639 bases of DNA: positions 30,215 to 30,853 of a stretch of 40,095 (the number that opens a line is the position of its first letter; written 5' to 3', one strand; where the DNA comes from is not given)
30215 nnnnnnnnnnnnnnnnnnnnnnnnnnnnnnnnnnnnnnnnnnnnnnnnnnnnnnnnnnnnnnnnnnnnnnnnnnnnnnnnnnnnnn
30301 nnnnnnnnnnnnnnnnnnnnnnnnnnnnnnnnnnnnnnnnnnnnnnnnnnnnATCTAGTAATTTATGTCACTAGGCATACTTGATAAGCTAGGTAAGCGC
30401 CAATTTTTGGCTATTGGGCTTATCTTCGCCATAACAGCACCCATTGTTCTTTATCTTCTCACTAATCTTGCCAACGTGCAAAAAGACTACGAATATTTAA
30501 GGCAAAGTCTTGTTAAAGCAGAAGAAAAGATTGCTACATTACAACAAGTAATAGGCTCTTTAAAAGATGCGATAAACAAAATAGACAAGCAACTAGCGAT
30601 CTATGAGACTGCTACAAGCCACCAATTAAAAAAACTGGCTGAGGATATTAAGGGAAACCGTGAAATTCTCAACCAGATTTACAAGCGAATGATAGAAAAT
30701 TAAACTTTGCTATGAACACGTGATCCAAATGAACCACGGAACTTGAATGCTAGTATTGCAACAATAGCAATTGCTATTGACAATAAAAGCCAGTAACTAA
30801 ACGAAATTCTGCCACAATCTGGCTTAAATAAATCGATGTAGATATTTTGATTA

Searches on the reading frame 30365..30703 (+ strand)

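Call 93: search_protein_families(library=pfam, proteins=[window:30365-30703:+], max_evalue=0.01)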
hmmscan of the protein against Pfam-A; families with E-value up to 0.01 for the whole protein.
window:30365-30703:+ (112 aa): 3 families
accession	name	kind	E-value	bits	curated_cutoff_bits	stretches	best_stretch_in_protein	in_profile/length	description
PF25078.1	DUF7801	-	0.0049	17.5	33.2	1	31-78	100-147/155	Domain of unknown function (DUF7801)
PF04977.20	DivIC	-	0.0057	16.9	28.9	1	27-83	4-61/80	Septum formation initiator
PF04201.20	TPD52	-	0.0062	17.2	25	0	40-81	4-45/108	Tumour protein D52 family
